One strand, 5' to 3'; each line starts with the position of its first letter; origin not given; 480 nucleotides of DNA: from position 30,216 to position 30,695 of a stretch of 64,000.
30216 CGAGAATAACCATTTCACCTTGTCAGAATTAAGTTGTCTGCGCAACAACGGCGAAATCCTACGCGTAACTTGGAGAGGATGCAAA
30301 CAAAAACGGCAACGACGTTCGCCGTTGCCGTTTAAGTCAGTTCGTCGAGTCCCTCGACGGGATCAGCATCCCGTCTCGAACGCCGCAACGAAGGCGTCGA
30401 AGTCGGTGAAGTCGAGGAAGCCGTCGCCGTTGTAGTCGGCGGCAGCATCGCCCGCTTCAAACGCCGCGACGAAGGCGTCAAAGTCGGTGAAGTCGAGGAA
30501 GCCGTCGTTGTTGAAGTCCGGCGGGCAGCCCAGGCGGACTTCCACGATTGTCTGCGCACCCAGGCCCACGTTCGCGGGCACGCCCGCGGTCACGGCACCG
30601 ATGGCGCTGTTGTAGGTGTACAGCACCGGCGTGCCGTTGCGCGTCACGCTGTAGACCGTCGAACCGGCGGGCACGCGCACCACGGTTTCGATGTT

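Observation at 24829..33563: Tandem array of three secreted enzymes/structural proteins sharing a C-terminal dockerin-like Ca-loop module bracketed by Cys and ending in an invariant Gly-Cys-COOH (a fourth copy is at 53055-54338)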

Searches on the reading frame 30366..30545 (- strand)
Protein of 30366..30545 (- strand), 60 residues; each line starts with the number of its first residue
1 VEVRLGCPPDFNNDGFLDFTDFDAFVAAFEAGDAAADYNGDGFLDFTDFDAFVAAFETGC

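Call 8: search_solved_structures(query=window:30366-30527:-, max_evalue=10, show_alignments=3)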
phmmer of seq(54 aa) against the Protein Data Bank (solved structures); distinct sequences matched with E-value up to 10: 85 (the best 60 are shown).
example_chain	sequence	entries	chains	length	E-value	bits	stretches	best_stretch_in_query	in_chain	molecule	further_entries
7nmi_B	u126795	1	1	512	0.00045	23.9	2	30-54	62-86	S100P-ANXA2 chimera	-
2jnx_A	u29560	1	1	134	0.00085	23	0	29-50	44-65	Calcium binding protein 2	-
5xop_A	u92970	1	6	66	0.0013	22.4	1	30-48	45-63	Calcium-binding protein 1 (EhCBP1), putative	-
3rlz_A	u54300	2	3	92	0.03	18.1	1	30-54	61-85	Protein S100-B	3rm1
8rx8_A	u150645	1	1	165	0.068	17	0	29-47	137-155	Probable calcium-binding protein CML18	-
2na0_A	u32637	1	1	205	0.069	17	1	4-21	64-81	Guanylyl cyclase-activating protein 1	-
1k9u_A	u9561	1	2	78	0.11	16.4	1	28-48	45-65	Polcalcin Phl p 7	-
2lvi_A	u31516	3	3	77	0.11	16.4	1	28-48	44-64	Polcalcin Phl p 7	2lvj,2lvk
2lmt_A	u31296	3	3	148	0.11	16.4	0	4-23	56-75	Calmodulin-related protein 97A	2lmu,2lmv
2vn6_B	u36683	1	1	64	0.12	16.3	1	4-46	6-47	ENDOGLUCANASE A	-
1jfj_A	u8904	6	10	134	0.13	16.2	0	30-48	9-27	CALCIUM-BINDING PROTEIN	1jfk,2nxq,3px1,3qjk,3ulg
1mho_A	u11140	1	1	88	0.14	16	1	30-54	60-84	S-100 PROTEIN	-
4fqo_A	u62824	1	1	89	0.15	16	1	30-54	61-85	Protein S100-B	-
3lk0_A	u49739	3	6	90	0.15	16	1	30-54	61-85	Protein S100-B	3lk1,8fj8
2m7n_A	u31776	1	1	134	0.15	16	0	30-48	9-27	Calcium-binding protein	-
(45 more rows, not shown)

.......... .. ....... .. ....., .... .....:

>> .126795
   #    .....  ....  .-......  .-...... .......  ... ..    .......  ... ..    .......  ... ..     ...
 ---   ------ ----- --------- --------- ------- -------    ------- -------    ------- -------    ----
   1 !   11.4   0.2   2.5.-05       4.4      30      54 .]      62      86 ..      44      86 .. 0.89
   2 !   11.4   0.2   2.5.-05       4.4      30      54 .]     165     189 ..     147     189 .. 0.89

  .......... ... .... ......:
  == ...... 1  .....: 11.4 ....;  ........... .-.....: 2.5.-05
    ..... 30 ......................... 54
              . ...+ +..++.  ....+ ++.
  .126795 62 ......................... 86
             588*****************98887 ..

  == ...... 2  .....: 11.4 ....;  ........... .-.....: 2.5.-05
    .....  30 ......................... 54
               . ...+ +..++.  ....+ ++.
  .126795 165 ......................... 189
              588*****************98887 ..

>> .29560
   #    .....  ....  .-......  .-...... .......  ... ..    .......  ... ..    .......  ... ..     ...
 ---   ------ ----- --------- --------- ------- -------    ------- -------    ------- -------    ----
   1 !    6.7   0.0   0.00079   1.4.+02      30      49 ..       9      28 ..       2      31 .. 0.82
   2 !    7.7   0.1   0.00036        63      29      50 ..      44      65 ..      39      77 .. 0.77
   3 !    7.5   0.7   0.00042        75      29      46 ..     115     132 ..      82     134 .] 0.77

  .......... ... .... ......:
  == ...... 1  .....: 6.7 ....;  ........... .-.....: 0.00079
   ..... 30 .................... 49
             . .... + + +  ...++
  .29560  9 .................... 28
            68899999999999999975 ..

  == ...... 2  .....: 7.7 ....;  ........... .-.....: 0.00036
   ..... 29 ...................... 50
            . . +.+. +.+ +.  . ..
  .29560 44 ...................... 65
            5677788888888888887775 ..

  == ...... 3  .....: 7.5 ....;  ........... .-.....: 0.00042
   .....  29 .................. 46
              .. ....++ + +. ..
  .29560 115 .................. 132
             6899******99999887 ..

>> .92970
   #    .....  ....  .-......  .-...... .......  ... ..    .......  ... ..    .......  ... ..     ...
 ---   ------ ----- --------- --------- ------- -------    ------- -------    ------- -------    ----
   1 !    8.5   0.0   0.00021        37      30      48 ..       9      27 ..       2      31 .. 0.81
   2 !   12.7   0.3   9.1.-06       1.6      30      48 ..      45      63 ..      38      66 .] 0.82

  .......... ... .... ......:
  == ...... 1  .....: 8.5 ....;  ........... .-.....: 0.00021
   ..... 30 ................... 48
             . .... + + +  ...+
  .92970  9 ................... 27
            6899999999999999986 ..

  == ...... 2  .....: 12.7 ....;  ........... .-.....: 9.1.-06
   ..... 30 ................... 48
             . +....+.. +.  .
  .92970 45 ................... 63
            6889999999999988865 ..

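Call 10: find_homologous_proteins(query=window:30366-30545:-, max_evalue=0.001)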
Query seq(60 aa) (60 aa): 33 proteins with E <= 0.001 among 38 candidates.
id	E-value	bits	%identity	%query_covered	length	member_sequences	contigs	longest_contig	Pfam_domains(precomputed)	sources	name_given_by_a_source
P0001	2.4e-21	92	80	100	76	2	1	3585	-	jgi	jgi:hypothetical protein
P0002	1.4e-19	87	83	90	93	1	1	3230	PF01839.30,PF13517.13,PF00036.39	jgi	jgi:hypothetical protein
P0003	1.9e-18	83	75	98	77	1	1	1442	PF13405.13,PF00036.39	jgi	jgi:hypothetical protein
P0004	2.6e-18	83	81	90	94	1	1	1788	PF00036.39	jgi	jgi:hypothetical protein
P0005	4.0e-18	82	78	90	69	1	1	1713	-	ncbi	-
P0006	2.9e-17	80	78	90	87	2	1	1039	-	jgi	jgi:hypothetical protein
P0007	6.4e-17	79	76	92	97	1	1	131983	-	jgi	-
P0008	7.8e-17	78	80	90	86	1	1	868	PF01839.30,PF00036.39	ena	-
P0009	9.6e-17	78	77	88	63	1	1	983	PF01839.30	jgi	jgi:hypothetical protein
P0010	1.3e-16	78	76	92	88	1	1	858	PF01839.30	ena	-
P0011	2.3e-16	77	81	52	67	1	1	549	-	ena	-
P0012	4.5e-16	76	76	90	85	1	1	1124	-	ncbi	-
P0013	6.7e-16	75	72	90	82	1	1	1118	PF13517.13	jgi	jgi:hypothetical protein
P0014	5.3e-15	72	75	88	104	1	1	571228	-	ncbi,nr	ncbi:MAG: GC-type dockerin domain-anchored protein [Planctomycetota bacterium]|nr:GC-type dockerin d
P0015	6.1e-15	72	74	90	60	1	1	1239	-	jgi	jgi:hypothetical protein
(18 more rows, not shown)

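Call 22: find_related_loci(query=A3, collection=genome_contigs, flank=10000)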
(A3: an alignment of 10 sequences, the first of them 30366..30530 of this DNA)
Query A3 (55 aa) in genome_contigs; peptide patterns used: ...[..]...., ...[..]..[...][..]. (x = any residue, [..] = any of these).
316 stretches matched a pattern; 97 encode a relative of the query (tblastn E <= 1e-3); the best 80 are kept; 79 distinct loci.
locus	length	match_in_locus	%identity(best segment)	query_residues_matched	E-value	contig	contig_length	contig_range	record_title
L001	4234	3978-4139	70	2-55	7e-20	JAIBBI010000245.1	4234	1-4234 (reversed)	MAG: Gemmataceae bacterium isolate SSF1 NODE_475162_length_4234_cov_4.568298, whole genome shotgun sequence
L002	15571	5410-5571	70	2-55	4e-19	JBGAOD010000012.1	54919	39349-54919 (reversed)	MAG: Phycisphaerales bacterium isolate MAG_AAO_H10.069 AAOH10-69_opera_contig_2525, whole genome shotgun sequence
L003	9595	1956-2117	70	1-55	3e-19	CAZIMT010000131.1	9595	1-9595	MAG TPA_asm: uncultured Phycisphaeraceae bacterium isolate SRP128246_co1_508 genome assembly, contig: NODE_18182_length_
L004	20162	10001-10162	67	2-55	2e-18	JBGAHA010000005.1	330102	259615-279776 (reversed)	MAG: Phycisphaerales bacterium isolate MAG_MBR_H125.18 MBRH125-18_opera_contig_242, whole genome shotgun sequence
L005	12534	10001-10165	65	1-55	7e-19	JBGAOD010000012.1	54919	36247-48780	MAG: Phycisphaerales bacterium isolate MAG_AAO_H10.069 AAOH10-69_opera_contig_2525, whole genome shotgun sequence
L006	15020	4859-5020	67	2-55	7e-18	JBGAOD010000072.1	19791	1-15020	MAG: Phycisphaerales bacterium isolate MAG_AAO_H10.069 AAOH10-69_opera_contig_8666, whole genome shotgun sequence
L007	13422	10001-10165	65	2-55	9e-18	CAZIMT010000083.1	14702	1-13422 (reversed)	MAG TPA_asm: uncultured Phycisphaeraceae bacterium isolate SRP128246_co1_508 genome assembly, contig: NODE_9250_length_1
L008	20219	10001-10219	63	2-55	1e-17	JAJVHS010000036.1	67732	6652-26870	MAG: Phycisphaerales bacterium isolate Bin_122_1R c_000000001511, whole genome shotgun sequence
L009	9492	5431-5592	65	2-55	2e-17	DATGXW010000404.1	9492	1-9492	MAG TPA_asm: Phycisphaerales bacterium isolate SMAG_U10619 k141_88403, whole genome shotgun sequence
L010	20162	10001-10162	65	2-55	2e-17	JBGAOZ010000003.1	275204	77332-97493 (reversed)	MAG: Phycisphaerales bacterium isolate MAG_AAO_H125.32 AAOH125-32_opera_contig_193, whole genome shotgun sequence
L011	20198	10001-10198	67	2-55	2e-17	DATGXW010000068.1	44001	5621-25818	MAG TPA_asm: Phycisphaerales bacterium isolate SMAG_U10619 k141_126399, whole genome shotgun sequence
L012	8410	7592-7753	65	2-55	2e-17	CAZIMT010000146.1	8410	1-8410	MAG TPA_asm: uncultured Phycisphaeraceae bacterium isolate SRP128246_co1_508 genome assembly, contig: NODE_22257_length_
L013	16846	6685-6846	69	2-55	2e-17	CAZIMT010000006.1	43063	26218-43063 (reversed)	MAG TPA_asm: uncultured Phycisphaeraceae bacterium isolate SRP128246_co1_508 genome assembly, contig: NODE_1126_length_4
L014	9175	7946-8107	67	2-55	3e-17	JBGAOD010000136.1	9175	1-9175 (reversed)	MAG: Phycisphaerales bacterium isolate MAG_AAO_H10.069 AAOH10-69_opera_contig_18983, whole genome shotgun sequence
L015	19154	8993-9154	69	2-55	3e-17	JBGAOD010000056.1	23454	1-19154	MAG: Phycisphaerales bacterium isolate MAG_AAO_H10.069 AAOH10-69_opera_contig_6857, whole genome shotgun sequence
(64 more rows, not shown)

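Call 23: search_protein_representatives(alignment_id=A2)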
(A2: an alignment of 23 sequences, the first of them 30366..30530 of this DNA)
Query: 23 sequences, 77 profile positions. Proteins with E-value up to 0.001 (for the whole library): 12963; up to 1e-10: 2169; up to 1e-30: 5. The best 150 are listed.
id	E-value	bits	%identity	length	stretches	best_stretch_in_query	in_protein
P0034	2.6e-46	171.7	-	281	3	14-74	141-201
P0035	8.9e-45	166.7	-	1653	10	11-69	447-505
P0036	2.8e-38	145.9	-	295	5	16-77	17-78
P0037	1.1e-37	144.0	-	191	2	14-76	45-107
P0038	1.4e-34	134.1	-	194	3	21-77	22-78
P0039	1.3e-30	121.4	-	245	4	17-77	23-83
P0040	2.3e-29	117.4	-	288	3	9-75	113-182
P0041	3.9e-28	113.4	-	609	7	21-76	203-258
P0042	7.0e-28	112.6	-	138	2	23-77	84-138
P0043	1.8e-27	111.3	-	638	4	23-77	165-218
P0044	1.8e-26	108.1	-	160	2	20-77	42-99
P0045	5.3e-26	106.6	-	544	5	21-74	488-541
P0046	2.0e-25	104.8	-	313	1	13-77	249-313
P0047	5.2e-25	103.4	-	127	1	15-77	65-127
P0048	1.6e-24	101.8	-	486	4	23-77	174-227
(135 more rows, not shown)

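Call 30: predict_structure(alignment_id=A1)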
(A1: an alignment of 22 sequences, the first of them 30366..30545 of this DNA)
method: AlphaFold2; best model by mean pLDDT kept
length: 60 residues; sequences in the alignment: 22
mean_pLDDT: 90.3   pTM: 0.76
mean pLDDT of the five models: 90.3, 89.1, 88.5, 88.0, 85.4
residues with pLDDT >= 90: 47; 70-90: 7; 50-70: 6; < 50: 0
segments of 3 or more residues with pLDDT < 50: none
pLDDT, mean of each block of 10 residues (from residue 1): 71 92 97 96 96 90
secondary structure, 60 per line:
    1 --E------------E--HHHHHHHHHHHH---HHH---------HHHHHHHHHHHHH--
elements in order: H19-30 H46-58

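Call 33: fold_search(model_id=the predicted structure, library=pdb)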
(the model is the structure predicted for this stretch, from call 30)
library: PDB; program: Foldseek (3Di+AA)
matches with E <= 10: 7; with E <= 0.001: 0
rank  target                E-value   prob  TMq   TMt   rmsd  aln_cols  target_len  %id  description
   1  4dh2_D                2.0e+00  0.51  0.55  0.49   3.5        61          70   18  Crystal structure of Coh-OlpC(Cthe_0452)-Doc435(Cthe_0435) complex: A novel type I Cohesin-Dockerin complex from Clost (released 2012-11-28)
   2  8x3a_MODEL_1_A        3.9e+00  0.25  0.54  0.27   4.3        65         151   22  Solution NMR structure of cellulosomal double-dockerin module of Clo1313_0689 from Clostridium thermocellum (released 2024-04-03)
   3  6u39_M                5.0e+00  0.06  0.32  0.16   7.8        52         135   21  2.4 Angstrom crystal structure of the D129G Ca-CaM:CaV1.2 IQ domain complex (released 2020-02-19)
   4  6u39_G                6.7e+00  0.05  0.31  0.16   7.7        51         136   20  2.4 Angstrom crystal structure of the D129G Ca-CaM:CaV1.2 IQ domain complex (released 2020-02-19)
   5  5nrk_B                8.1e+00  0.16  0.56  0.51   3.3        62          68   19  Crystal structure of the sixth cohesin from Acetivibrio cellulolyticus' scaffoldin B in complex with Cel5 dockerin S15 (released 2018-01-31)
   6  6u39_E                8.6e+00  0.03  0.29  0.14   7.8        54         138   15  2.4 Angstrom crystal structure of the D129G Ca-CaM:CaV1.2 IQ domain complex (released 2020-02-19)
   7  2ccl_B                9.7e+00  0.15  0.54  0.53   3.0        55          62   20  THE S45A, T46A MUTANT OF THE TYPE I COHESIN-DOCKERIN COMPLEX FROM THE CELLULOSOME OF CLOSTRIDIUM THERMOCELLUM (released 2007-02-13)

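Call 46: search_protein_families(library=pfam, alignment_id=A4, max_evalue=0.00001)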
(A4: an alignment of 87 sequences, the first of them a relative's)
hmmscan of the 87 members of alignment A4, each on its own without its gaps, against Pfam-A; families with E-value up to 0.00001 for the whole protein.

A. member 1, L066:1804-2436:+ (211 aa): 0 families

B. families by the number of members that match (of 87 scanned): 47 families (the first 25 are shown)
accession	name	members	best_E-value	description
PF00082.27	Peptidase_S8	5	6.1e-42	Subtilase family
PF07995.17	GSDH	5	2.1e-36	Glucose / Sorbosone dehydrogenase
PF15902.12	Sortilin-Vps10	4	5.8e-27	Sortilin, neurotensin receptor 3,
PF00413.30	Peptidase_M10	4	5.1e-14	Matrixin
PF13927.12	Ig_3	4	1.1e-11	Immunoglobulin domain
PF07679.22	I-set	3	1.4e-09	Immunoglobulin I-set domain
PF18911.6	PKD_4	3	1.4e-08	PKD domain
PF02012.26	BNR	3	1.1e-07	BNR/Asp-box repeat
PF01433.26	Peptidase_M1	2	1.2e-30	Peptidase family M1 domain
PF04231.19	Endonuclease_1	2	1.1e-28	Endonuclease I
PF17963.7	Big_9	2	7.7e-16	Bacterial Ig domain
PF17164.10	DUF5122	2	2.2e-13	Domain of unknown function (DUF5122) beta-propeller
PF12768.13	Rax2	2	1.2e-12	Rax2 C-terminal beta propeller domain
PF07691.17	PA14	2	4.5e-12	PA14 domain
PF25489.1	At5g54830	2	1.1e-11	At5g54830-like domain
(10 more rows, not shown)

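Call 53: search_protein_families(library=pfam, proteins=[window:30366-30530:-], max_evalue=10)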
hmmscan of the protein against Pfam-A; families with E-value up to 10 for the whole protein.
seq(55 aa): 10 families
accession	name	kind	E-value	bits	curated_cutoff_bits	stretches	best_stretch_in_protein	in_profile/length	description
PF00036.39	EF-hand_1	-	4.6e-07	29.4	25.4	2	31-50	9-28/29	EF hand domain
PF13405.12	EF-hand_6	-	5.8e-06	26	25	2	31-48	9-26/30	EF-hand domain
PF13202.12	EF-hand_5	-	8.5e-06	25.5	25.9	2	30-48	7-25/25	EF hand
PF01839.29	FG-GAP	-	3.5e-05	24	22.1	2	29-41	6-18/37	FG-GAP repeat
PF13499.12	EF-hand_7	-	3.8e-05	24.4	30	2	31-51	11-31/67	EF-hand domain pair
PF13517.12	FG-GAP_3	-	0.0037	18.3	26.9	2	29-41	47-59/61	FG-GAP-like repeat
PF00404.24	Dockerin_1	-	0.0087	16.7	22.9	1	5-45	3-50/57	Dockerin type I domain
PF21051.3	ARMC9_LisH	-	0.035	14.7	27.3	2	38-55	11-28/32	ARMC9, LIS1 homology motif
PF13833.12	EF-hand_8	-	0.39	10.9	28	2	30-44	33-47/54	EF-hand domain pair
PF12763.14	EH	-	1.3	9.5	22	0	31-45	49-63/101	EH domain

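Call 83: search_protein_families(library=pfam, alignment_id=A7, max_evalue=0.001)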
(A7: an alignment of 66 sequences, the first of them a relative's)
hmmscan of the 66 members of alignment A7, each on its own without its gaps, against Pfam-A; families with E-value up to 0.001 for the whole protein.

A. member 1, L063:795-4721:+ (1309 aa): 1 family
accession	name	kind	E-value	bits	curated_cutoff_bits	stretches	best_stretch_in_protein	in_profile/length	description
PF01973.23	MptE-like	-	1.8e-34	119.4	34.6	1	384-558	1-170/171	6-hydroxymethylpterin diphosphokinase MptE-like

B. families by the number of members that match (of 66 scanned): 186 families (the first 25 are shown)
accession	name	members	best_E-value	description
PF03169.20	OPT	3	6.2e-78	OPT oligopeptide transporter protein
PF00069.31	Pkinase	3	3e-42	Protein kinase domain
PF00005.33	ABC_tran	3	1.7e-35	ABC transporter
PF00664.28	ABC_membrane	3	8.1e-32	ABC transporter transmembrane region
PF07714.23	PK_Tyr_Ser-Thr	3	5.4e-26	Protein tyrosine and serine/threonine kinase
PF02463.25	SMC_N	3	4.8e-08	RecF/RecN/SMC N terminal domain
PF03109.22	ABC1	3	2e-07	ABC1 atypical kinase-like domain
PF13424.12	TPR_12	2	5.3e-80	Tetratricopeptide repeat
PF00144.29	Beta-lactamase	2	1.1e-77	Beta-lactamase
PF25174.1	Beta-prop_THOC3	2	8.6e-69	THOC3 beta-propeller domain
PF00326.27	Peptidase_S9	2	1.8e-63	Prolyl oligopeptidase family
PF13374.12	TPR_10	2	2.6e-55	Tetratricopeptide repeat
PF07995.17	GSDH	2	5.9e-36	Glucose / Sorbosone dehydrogenase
PF01547.30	SBP_bac_1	2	1.8e-26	Bacterial extracellular solute-binding protein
PF07396.17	Porin_O_P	2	1.1e-12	Phosphate-selective porin O and P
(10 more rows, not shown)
